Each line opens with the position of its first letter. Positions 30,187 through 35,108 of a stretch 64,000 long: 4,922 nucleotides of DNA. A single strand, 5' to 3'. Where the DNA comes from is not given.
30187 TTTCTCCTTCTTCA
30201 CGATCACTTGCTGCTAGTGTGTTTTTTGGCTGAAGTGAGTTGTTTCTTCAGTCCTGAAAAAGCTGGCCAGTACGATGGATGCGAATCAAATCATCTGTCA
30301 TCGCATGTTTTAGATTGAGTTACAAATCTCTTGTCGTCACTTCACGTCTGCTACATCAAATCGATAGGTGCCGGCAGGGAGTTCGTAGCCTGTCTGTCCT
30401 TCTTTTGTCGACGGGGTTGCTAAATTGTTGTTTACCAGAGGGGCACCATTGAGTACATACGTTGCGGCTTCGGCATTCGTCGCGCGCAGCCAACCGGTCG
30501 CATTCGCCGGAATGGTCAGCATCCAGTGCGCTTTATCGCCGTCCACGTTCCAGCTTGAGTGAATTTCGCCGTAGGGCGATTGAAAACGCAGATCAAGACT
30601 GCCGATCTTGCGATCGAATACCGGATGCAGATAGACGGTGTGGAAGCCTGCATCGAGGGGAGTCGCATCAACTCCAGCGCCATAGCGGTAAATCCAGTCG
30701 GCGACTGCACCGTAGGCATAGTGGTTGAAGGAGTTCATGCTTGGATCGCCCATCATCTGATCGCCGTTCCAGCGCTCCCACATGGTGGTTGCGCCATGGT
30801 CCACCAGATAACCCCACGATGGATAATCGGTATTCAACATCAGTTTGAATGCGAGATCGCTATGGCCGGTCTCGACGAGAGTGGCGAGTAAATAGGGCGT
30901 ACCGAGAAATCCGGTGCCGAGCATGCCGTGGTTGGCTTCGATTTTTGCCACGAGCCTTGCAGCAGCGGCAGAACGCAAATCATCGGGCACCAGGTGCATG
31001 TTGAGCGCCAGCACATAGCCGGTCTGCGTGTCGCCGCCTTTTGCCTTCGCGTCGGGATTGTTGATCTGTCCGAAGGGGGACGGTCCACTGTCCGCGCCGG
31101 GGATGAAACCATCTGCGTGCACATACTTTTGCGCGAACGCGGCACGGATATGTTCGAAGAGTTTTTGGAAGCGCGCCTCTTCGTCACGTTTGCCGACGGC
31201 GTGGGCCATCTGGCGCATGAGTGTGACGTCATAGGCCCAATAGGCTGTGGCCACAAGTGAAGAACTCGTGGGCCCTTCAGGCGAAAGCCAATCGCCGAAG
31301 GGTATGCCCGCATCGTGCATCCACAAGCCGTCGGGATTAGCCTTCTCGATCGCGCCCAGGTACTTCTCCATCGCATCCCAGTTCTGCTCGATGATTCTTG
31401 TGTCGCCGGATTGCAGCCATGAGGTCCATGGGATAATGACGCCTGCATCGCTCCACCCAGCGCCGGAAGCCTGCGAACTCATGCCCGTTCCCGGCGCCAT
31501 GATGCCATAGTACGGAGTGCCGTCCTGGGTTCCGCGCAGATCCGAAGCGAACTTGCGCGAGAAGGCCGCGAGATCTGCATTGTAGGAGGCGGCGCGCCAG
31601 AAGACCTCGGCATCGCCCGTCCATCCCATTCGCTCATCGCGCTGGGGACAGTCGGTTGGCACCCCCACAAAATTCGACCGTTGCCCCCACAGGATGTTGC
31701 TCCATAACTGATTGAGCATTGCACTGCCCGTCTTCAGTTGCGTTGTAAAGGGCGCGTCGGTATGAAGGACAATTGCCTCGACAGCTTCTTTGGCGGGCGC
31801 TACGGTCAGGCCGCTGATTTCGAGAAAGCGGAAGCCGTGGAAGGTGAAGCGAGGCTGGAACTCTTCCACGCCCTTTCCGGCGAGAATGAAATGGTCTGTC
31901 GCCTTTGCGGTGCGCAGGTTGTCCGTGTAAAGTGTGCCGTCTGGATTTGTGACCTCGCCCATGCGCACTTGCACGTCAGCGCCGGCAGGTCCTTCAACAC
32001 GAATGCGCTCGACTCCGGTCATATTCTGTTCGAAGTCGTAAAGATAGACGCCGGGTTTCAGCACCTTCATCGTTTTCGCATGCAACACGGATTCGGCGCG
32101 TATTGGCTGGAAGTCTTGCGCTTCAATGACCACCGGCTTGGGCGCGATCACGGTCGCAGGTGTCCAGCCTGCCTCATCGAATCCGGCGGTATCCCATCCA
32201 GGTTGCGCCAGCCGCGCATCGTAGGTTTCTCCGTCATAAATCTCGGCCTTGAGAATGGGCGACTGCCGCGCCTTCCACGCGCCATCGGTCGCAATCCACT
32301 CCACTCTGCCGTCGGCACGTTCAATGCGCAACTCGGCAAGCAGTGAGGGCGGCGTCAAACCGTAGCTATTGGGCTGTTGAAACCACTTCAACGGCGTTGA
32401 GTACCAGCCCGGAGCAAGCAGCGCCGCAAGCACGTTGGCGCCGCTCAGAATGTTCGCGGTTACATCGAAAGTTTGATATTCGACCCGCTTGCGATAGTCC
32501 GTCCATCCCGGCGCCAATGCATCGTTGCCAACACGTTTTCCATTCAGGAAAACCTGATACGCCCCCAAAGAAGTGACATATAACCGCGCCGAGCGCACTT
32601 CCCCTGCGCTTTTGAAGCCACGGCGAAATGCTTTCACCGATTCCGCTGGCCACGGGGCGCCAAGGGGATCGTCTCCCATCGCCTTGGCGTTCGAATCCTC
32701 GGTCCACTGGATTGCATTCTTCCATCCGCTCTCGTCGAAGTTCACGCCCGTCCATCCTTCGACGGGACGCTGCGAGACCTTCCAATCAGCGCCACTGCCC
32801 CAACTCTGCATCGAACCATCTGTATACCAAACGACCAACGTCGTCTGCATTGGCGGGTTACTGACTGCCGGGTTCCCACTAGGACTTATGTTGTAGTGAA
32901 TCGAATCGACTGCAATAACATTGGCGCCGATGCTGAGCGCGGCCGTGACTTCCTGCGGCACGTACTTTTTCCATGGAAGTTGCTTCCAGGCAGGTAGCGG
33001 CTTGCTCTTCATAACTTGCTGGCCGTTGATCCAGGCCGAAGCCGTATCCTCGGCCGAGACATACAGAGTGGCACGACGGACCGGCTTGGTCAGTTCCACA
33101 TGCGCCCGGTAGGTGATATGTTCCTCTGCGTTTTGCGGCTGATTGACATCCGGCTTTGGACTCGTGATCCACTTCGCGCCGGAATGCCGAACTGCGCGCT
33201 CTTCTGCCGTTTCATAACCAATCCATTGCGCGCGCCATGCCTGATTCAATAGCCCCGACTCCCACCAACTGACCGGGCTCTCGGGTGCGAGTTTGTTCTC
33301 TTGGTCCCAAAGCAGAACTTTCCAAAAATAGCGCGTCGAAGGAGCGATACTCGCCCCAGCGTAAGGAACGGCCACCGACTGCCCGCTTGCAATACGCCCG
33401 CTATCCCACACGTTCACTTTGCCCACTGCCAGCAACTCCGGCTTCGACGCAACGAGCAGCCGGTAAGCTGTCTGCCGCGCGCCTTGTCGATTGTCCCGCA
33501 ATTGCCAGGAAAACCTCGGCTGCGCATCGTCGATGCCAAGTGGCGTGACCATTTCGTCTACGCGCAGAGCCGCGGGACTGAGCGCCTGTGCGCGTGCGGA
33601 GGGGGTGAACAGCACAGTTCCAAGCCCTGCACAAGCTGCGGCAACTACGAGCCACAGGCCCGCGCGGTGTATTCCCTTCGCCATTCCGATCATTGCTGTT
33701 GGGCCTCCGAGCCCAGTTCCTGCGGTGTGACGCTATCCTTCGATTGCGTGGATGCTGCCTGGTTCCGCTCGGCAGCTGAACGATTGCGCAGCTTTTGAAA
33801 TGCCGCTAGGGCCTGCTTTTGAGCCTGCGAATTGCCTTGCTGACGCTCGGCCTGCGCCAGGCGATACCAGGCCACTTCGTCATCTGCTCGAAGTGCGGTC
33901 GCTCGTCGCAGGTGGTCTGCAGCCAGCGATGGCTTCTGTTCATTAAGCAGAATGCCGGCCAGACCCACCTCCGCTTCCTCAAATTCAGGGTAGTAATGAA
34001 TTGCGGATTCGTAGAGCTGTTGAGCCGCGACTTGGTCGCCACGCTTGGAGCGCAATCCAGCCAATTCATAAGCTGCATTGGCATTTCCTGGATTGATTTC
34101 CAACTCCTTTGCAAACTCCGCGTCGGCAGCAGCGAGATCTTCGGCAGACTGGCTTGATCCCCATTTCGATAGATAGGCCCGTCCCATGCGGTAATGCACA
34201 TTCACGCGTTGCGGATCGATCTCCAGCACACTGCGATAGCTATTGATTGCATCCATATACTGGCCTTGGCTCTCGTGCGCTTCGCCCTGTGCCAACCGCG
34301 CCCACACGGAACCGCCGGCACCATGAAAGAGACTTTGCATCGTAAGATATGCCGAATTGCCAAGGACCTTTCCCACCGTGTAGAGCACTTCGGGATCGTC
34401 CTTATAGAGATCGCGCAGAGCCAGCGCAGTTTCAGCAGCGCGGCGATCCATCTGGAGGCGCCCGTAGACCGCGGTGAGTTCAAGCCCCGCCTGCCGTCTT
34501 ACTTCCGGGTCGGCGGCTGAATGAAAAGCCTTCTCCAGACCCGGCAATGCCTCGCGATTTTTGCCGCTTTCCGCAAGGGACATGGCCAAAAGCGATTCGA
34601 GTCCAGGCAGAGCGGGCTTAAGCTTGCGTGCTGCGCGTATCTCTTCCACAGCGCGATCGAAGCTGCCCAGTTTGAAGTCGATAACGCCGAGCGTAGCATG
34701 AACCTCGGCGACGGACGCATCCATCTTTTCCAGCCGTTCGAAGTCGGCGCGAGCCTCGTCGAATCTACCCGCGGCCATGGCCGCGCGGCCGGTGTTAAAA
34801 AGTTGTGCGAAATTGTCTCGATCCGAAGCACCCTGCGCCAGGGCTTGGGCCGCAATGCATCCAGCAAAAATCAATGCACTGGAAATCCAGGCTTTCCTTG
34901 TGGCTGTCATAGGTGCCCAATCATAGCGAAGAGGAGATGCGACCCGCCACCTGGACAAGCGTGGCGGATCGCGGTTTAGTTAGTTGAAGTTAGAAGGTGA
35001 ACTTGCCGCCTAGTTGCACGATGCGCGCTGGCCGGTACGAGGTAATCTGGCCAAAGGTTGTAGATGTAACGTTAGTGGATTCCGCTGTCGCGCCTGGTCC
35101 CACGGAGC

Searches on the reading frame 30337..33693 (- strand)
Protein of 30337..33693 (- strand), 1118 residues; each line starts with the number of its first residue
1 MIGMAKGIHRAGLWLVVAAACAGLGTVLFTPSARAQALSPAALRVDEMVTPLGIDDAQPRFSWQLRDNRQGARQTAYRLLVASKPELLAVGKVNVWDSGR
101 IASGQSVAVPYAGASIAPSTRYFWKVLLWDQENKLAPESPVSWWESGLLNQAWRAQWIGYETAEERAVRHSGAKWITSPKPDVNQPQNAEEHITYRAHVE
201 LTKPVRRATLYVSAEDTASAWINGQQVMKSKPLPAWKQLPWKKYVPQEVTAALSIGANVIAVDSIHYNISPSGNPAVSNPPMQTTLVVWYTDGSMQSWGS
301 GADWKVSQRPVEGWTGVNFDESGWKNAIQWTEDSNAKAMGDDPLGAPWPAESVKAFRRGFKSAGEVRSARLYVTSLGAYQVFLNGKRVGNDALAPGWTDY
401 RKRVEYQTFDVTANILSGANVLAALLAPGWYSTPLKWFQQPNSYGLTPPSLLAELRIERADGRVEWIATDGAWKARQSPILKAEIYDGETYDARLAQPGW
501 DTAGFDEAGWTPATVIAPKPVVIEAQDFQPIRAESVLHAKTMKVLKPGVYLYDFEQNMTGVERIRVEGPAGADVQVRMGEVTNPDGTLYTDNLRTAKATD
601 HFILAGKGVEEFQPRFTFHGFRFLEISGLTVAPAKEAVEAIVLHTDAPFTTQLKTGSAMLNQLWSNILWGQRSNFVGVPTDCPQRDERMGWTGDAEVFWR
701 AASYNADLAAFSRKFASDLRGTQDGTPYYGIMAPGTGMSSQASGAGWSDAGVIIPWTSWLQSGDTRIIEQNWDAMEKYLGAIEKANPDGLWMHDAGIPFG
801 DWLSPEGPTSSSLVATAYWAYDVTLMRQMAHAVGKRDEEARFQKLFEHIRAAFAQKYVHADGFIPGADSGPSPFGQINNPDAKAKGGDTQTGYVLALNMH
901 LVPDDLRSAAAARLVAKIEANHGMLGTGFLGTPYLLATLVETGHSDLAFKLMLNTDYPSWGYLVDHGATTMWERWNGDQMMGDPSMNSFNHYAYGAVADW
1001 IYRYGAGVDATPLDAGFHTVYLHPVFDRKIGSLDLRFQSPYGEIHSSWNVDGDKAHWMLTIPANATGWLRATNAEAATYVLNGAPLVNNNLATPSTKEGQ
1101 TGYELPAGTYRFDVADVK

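Call 48: search_protein_families(library=pfam, proteins=[window:30337-33693:-], max_evalue=0.00001)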
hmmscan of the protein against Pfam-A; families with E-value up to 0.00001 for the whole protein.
window:30337-33693:- (1118 aa): 5 families
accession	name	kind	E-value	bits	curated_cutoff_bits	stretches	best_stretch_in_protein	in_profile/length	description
PF17389.8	Bac_rhamnosid6H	-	2.1e-112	376.2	24.5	1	650-1004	3-338/339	Bacterial alpha-L-rhamnosidase 6 hairpin glycosidase domain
PF08531.16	Bac_rhamnosid_N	-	5.5e-67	225.3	25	1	365-533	2-170/172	Alpha-L-rhamnosidase N-terminal domain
PF25788.1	Ig_Rha78A_N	-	1.3e-33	115.8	27.4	1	41-150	2-105/105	Rha78A-like, N-terminal immunoglobulin domain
PF05592.18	Bac_rhamnosid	-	4.9e-30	103.9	22.2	1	545-644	3-102/102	Bacterial alpha-L-rhamnosidase concanavalin-like domain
PF17390.7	Bac_rhamnosid_C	-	1.2e-13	51.1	22.1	1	1007-1068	1-60/78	Bacterial alpha-L-rhamnosidase C-terminal domain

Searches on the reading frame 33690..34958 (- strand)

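Call 48: search_protein_families(library=pfam, proteins=[window:33690-34958:-], max_evalue=0.00001)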
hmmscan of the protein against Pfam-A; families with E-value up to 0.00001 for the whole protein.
window:33690-34958:- (422 aa): 11 families
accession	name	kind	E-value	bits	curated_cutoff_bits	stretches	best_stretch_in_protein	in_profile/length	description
PF14559.12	TPR_19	-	1.4e-17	64.2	25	0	60-120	1-61/68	Tetratricopeptide repeat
PF13414.12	TPR_11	-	1.8e-17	63.2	26.8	1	228-263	4-39/42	TPR repeat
PF13432.12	TPR_16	-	3.3e-15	56.6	32.7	1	56-117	3-64/65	Tetratricopeptide repeat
PF07719.23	TPR_2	-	4.9e-15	54.8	27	0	53-78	4-29/34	Tetratricopeptide repeat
PF13428.12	TPR_14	-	1e-12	47.8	23.5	0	219-260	2-43/44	Tetratricopeptide repeat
PF00515.34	TPR_1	-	1.8e-12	47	27.8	0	224-250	7-33/34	Tetratricopeptide repeat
PF13431.12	TPR_17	-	3.4e-11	42.9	24.4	0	284-314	4-34/34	Tetratricopeptide repeat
PF13181.12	TPR_8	-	7.6e-10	38.6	25.7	0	223-250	6-33/34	Tetratricopeptide repeat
PF24575.1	TPR_Slam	-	2.2e-08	34.9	35.2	0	220-263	49-92/104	Surface lipoprotein assembly modifier, N-terminal TPR repeats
PF13174.12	TPR_6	-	1.8e-07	31.8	26.3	0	220-250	2-32/33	Tetratricopeptide repeat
PF13424.12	TPR_12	-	4e-06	27.4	30.1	0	216-249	43-76/77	Tetratricopeptide repeat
